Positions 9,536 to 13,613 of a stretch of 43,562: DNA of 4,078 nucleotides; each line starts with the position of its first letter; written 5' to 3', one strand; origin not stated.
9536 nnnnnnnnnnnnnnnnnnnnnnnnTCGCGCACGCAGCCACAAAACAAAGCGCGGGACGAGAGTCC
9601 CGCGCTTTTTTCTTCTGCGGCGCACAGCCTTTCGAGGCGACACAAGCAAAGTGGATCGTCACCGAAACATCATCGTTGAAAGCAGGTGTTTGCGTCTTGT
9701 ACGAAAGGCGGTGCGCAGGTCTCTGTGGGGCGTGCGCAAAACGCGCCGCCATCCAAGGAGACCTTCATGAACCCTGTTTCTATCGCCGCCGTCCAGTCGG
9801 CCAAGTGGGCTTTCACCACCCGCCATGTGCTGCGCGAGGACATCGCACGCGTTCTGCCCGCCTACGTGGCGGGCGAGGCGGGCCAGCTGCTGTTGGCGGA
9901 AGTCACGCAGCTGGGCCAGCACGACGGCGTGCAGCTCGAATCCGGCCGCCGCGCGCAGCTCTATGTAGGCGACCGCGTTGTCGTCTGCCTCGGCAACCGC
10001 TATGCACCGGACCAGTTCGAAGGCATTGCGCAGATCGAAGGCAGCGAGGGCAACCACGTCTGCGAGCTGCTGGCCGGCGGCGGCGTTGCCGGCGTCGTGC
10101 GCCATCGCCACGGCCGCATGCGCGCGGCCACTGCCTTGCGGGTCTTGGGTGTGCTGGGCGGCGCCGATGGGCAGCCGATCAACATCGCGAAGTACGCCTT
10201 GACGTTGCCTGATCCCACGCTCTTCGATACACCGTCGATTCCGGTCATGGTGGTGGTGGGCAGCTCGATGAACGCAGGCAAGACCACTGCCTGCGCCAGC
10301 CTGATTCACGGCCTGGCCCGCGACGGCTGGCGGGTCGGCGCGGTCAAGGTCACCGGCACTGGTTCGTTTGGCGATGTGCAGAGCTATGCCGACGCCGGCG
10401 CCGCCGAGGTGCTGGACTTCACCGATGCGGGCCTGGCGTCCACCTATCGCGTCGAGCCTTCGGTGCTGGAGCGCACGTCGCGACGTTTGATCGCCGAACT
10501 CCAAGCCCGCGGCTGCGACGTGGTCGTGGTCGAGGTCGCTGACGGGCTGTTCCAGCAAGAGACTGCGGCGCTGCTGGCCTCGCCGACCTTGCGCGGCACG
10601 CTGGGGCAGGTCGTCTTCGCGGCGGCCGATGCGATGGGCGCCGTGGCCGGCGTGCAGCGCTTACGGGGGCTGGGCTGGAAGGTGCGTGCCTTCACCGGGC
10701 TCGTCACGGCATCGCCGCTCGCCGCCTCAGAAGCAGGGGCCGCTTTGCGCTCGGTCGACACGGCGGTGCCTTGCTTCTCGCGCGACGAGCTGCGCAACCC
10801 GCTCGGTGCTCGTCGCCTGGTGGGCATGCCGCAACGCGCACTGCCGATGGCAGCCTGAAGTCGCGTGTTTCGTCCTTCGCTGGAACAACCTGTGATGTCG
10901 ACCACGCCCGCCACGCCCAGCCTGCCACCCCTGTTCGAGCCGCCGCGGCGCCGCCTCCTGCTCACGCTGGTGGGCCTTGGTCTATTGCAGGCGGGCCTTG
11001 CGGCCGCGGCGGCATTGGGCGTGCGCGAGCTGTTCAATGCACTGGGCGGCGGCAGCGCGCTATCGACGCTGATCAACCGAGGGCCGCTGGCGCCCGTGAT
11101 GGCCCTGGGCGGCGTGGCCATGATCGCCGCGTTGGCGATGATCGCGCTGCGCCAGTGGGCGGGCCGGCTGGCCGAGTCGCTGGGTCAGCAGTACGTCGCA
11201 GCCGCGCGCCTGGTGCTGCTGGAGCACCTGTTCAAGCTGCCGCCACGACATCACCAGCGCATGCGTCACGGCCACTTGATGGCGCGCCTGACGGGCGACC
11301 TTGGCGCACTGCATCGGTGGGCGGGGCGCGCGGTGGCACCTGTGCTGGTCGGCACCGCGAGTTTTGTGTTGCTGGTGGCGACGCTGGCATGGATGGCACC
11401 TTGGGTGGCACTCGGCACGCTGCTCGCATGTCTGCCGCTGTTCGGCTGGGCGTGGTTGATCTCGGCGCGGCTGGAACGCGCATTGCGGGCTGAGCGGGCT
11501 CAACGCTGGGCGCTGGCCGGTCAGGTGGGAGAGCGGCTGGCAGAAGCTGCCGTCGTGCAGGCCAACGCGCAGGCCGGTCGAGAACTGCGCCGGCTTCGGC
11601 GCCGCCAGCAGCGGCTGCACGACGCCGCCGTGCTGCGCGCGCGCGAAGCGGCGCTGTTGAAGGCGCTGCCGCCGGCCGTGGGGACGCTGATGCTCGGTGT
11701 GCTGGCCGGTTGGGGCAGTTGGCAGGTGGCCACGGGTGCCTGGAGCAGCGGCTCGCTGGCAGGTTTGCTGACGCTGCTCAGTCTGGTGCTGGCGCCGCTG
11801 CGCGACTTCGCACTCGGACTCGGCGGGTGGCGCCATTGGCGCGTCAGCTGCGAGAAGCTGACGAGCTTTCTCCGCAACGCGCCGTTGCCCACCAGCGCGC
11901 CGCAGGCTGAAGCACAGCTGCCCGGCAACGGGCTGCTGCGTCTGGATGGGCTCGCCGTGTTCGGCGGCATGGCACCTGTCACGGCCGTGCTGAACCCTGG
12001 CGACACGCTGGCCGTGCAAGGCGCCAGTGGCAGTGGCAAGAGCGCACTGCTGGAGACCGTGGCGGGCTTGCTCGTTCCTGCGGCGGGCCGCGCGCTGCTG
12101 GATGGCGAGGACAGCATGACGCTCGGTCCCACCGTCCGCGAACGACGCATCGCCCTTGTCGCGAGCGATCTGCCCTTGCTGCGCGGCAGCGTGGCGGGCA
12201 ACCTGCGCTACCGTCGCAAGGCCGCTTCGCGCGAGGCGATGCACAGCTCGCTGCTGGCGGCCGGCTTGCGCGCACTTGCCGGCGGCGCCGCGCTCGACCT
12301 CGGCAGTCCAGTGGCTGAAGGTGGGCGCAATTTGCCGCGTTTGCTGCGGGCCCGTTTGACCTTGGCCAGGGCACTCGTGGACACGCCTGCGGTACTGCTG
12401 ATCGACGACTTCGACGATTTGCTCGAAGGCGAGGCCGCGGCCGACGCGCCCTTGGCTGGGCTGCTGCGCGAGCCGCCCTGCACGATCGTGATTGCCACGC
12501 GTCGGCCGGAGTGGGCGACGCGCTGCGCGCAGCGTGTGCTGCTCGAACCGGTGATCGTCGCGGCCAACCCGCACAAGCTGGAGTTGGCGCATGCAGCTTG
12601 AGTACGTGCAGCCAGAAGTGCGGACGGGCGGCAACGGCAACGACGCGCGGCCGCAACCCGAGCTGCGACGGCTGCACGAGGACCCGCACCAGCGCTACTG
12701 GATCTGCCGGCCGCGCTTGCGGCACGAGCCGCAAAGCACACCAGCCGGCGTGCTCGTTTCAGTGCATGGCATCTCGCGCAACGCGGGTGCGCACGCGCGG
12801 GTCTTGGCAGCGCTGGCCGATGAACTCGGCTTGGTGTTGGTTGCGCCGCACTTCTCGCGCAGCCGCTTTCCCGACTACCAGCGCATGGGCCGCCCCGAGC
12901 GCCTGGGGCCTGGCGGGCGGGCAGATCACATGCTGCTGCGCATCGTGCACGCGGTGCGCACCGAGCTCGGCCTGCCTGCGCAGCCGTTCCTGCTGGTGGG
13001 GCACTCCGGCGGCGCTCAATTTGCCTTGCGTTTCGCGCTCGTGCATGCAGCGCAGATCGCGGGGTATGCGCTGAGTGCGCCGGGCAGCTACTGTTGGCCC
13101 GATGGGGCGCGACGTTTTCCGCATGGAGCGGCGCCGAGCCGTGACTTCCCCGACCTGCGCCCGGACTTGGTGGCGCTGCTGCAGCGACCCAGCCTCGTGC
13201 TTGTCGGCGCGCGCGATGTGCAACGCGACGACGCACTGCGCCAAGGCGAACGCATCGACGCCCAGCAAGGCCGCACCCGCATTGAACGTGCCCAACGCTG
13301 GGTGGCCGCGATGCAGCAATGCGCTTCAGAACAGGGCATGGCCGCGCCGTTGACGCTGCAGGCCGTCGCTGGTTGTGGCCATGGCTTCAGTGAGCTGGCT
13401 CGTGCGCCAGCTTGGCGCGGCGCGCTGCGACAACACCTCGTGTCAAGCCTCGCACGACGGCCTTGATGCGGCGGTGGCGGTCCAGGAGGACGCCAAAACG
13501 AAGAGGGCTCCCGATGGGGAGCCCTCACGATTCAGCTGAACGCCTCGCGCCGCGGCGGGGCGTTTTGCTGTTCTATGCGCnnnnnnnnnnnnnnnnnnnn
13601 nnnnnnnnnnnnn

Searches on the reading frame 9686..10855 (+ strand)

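Call 50: search_protein_families(library=pfam, max_evalue=0.001, proteins=[window:9686-10855:+])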
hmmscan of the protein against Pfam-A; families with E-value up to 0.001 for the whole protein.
window:9686-10855:+ (390 aa): 1 family
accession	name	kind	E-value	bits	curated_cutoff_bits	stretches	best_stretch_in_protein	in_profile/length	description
PF03205.20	MobB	-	3.1e-06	27.6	26.6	1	187-283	1-97/133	Molybdopterin guanine dinucleotide synthesis protein B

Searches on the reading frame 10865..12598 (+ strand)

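Call 50: search_protein_families(library=pfam, max_evalue=0.001, proteins=[window:10865-12598:+])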
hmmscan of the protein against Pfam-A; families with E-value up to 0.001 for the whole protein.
window:10865-12598:+ (578 aa): 6 families
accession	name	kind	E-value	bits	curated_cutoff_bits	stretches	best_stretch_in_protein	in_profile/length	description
PF00664.28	ABC_membrane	-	9.7e-19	68.5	28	1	57-312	17-274/274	ABC transporter transmembrane region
PF00005.33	ABC_tran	-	1.5e-12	48.7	25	1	372-515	4-134/137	ABC transporter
PF13191.12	AAA_16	-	1.8e-06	29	32.6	1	382-536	27-161/167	AAA ATPase domain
PF05729.18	NACHT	-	2e-06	28.2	26.7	0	505-562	79-143/167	NACHT domain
PF20703.3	nSTAND1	-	8e-06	26.2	27.1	1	377-560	31-173/379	Novel STAND NTPase 1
PF13555.12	AAA_29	-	0.00021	21.4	27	1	376-407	19-50/61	P-loop containing region of AAA domain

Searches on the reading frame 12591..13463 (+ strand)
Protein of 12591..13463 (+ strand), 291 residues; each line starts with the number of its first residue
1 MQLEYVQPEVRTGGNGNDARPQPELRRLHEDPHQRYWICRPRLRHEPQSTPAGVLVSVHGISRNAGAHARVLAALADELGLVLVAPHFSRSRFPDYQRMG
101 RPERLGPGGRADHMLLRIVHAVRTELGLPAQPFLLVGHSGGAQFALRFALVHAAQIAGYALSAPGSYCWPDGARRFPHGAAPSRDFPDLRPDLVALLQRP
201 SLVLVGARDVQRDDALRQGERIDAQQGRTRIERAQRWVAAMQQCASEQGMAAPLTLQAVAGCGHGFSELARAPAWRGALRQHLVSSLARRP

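Call 107: search_protein_families(library=pfam, max_evalue=0.01, proteins=[window:12591-13463:+])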
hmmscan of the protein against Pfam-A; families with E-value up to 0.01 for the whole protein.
window:12591-13463:+ (291 aa): 5 families
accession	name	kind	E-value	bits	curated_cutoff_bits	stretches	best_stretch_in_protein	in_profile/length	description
PF12146.15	Hydrolase_4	-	4.5e-06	26.6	27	1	129-246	74-185/239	Serine aminopeptidase, S33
PF00561.26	Abhydrolase_1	-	0.0012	19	25.8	1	112-178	52-122/245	alpha/beta hydrolase fold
PF07859.19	Abhydrolase_3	-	0.0019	18.4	25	0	62-166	11-110/210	alpha/beta hydrolase fold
PF12697.13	Abhydrolase_6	-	0.0033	18.6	26.3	1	56-266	2-205/217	Alpha/beta hydrolase family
PF06821.19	Ser_hydrolase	-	0.0053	17.1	22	0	119-167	43-93/172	Serine hydrolase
